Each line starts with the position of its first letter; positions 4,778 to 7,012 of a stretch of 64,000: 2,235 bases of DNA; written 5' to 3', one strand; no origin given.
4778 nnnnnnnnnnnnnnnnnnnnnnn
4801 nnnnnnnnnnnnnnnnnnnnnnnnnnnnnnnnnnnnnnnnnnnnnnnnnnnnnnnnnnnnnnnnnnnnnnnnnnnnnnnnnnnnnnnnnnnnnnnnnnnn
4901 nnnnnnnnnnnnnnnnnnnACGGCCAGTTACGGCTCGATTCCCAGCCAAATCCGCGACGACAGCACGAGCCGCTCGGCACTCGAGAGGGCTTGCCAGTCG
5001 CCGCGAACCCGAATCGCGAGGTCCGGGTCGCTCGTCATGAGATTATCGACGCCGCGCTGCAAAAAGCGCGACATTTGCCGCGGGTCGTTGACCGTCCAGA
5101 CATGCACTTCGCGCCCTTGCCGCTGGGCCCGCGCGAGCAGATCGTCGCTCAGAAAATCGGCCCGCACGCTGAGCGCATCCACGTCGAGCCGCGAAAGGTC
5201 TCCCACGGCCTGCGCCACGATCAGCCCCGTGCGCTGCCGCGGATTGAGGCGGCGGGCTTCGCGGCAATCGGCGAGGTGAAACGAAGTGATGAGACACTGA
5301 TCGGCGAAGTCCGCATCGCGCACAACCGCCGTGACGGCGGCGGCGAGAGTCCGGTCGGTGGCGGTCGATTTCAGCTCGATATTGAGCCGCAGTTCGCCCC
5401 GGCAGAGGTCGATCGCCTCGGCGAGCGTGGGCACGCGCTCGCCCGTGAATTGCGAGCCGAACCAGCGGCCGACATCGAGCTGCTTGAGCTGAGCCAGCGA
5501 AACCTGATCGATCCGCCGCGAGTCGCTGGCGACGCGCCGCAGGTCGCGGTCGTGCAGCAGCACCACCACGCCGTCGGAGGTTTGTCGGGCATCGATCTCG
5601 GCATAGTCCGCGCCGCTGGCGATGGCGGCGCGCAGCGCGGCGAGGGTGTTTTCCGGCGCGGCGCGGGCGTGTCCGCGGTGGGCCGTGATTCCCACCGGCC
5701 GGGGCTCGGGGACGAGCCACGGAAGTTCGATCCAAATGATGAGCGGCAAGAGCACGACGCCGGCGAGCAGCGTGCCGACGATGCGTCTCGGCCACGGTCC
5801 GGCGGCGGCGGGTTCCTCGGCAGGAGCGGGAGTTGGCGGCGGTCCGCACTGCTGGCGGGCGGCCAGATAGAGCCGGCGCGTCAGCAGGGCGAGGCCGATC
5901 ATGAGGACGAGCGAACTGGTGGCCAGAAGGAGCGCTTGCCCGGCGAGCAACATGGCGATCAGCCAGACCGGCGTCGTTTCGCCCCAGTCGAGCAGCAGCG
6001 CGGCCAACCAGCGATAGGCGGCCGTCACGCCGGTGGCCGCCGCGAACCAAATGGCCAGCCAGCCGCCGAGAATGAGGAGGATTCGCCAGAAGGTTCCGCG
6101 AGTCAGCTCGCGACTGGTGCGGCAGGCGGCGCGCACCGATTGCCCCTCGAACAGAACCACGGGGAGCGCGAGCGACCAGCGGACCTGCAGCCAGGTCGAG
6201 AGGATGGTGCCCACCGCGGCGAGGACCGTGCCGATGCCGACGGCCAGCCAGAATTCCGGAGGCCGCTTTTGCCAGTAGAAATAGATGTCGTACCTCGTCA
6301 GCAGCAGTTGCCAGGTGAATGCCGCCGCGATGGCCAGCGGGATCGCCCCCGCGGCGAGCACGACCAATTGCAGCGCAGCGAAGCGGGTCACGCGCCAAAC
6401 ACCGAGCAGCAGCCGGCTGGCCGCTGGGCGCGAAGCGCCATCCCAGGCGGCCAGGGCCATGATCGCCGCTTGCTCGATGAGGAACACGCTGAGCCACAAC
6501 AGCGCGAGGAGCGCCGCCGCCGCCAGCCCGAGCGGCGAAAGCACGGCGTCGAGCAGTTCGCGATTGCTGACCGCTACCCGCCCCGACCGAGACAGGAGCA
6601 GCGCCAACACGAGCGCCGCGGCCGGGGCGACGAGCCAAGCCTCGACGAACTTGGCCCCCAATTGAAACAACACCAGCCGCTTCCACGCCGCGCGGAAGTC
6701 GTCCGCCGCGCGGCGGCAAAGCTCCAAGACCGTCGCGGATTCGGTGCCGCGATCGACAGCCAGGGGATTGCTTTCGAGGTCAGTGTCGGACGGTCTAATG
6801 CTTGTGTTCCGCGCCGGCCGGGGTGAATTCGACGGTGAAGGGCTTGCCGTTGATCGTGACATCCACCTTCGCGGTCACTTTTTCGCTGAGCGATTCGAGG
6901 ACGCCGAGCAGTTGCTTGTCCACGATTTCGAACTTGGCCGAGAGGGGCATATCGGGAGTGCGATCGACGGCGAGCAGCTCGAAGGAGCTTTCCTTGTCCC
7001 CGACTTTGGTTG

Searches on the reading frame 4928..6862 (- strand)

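Call 43: search_protein_families(library=pfam, proteins=[window:4928-6862:-], max_evalue=0.0001)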
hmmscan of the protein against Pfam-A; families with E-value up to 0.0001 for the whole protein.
window:4928-6862:- (644 aa): 3 families
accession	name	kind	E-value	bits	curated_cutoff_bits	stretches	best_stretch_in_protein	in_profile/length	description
PF03009.23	GDPD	-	1.6e-43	150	23.6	1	395-614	1-243/244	Glycerophosphoryl diester phosphodiesterase family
PF10110.14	GPDPase_memb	-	3.1e-20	72.6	29.6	2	213-338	166-289/321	Membrane domain of glycerophosphoryl diester phosphodiesterase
PF13653.12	GDPD_2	-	7.1e-05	23.6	27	0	586-614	2-30/30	Glycerophosphoryl diester phosphodiesterase family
